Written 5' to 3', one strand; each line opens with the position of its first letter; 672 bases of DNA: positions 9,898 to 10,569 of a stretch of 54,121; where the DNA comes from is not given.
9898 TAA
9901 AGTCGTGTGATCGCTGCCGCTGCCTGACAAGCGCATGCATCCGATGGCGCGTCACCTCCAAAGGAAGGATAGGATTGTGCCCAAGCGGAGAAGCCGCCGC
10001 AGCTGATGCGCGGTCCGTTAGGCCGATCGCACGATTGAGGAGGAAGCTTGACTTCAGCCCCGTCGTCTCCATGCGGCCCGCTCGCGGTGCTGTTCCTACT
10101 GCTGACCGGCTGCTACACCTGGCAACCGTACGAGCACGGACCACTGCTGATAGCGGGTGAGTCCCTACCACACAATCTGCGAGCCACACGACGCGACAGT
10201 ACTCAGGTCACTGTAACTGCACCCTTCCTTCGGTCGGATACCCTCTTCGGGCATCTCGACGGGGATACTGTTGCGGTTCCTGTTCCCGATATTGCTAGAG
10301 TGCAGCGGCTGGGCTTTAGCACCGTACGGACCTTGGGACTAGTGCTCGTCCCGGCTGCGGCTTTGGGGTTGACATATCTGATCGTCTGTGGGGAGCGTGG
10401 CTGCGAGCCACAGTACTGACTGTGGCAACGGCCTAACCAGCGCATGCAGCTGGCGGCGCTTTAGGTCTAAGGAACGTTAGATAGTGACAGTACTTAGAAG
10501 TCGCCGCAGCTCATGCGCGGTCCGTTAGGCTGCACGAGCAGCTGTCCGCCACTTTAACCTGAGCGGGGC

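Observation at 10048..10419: Cassette lipoprotein has a paralog just outside the recognisable array (16634-16978)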

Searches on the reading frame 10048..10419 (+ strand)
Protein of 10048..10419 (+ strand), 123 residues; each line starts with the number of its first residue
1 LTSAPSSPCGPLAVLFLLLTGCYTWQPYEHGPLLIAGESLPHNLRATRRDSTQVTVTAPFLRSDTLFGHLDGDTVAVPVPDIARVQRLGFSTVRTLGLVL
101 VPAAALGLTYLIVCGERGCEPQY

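Call 24: find_homologous_proteins(query=window:10048-10419:+, max_evalue=0.001)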
Query window:10048-10419:+ (123 aa): 16 proteins with E <= 0.001 among 138 candidates.
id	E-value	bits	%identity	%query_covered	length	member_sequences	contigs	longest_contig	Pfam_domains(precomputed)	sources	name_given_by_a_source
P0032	5.8e-68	244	91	100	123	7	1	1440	-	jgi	jgi:hypothetical protein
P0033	2.2e-59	217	81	100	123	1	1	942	-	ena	-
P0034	2.4e-59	217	84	85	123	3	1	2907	-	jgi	jgi:hypothetical protein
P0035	1.7e-58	214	80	100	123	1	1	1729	-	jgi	jgi:hypothetical protein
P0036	5.0e-58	212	80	100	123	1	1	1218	-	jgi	jgi:hypothetical protein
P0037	7.0e-57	209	78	100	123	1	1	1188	-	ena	-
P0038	5.3e-56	206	78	100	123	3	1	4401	-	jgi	jgi:hypothetical protein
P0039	1.3e-54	201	76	100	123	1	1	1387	-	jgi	jgi:hypothetical protein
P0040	5.3e-52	193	74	100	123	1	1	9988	-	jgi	jgi:hypothetical protein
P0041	3.5e-45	171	66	93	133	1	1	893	-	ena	-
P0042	1.6e-37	146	62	93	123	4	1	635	-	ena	-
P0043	1.2e-36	143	60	100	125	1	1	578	-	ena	-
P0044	8.4e-35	137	64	88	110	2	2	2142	-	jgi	jgi:hypothetical protein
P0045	8.3e-34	134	60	89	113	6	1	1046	-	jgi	jgi:hypothetical protein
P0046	1.0e-32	131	61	88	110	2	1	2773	-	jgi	jgi:hypothetical protein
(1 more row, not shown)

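Call 27: find_encoding_contigs(protein=P0040, flank=8000, max_places=3)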
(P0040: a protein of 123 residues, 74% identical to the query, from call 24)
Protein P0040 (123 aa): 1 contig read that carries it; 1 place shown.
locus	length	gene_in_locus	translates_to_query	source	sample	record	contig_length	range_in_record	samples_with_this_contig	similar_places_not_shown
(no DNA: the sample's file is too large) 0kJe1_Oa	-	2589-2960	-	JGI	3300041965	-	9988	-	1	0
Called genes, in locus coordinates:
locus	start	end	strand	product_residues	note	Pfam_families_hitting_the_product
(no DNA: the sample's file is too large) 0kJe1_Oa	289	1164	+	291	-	PF00561:Abhydrolase_1, PF12146:Hydrolase_4, PF12697:Abhydrolase_6, PF03096:Ndr (weak)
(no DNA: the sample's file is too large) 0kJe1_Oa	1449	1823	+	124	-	-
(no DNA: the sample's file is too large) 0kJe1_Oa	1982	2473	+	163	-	-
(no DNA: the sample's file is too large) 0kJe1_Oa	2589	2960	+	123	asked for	-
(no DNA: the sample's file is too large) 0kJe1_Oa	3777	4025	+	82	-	-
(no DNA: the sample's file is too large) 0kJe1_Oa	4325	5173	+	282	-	PF13485:Peptidase_MA_2 (weak)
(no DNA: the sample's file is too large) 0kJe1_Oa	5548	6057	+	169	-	PF03544:TonB_C (weak)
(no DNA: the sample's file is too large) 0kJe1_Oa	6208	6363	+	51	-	-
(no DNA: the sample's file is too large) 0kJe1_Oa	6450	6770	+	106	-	-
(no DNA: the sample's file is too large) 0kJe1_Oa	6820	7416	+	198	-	PF06475:Glycolipid_bind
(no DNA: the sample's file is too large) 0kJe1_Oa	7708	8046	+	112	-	-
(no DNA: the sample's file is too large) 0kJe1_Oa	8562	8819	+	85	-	-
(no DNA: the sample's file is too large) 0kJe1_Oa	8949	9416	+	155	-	PF10027:DUF2269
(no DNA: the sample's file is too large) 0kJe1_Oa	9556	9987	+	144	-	?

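Call 28: find_encoding_contigs(protein=P0038, flank=5000, max_places=3)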
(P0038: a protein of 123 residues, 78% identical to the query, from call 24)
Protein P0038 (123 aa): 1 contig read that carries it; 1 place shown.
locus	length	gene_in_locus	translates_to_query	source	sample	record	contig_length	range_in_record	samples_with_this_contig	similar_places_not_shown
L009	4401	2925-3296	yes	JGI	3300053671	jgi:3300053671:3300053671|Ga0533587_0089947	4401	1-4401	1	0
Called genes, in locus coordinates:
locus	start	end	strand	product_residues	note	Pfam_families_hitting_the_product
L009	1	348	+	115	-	?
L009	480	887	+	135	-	PF13787:HXXEE (weak)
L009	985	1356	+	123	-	-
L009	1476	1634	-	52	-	-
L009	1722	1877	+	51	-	-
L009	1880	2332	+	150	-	PF26512:SOI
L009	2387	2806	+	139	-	-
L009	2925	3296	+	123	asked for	-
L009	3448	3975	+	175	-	-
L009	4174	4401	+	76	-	?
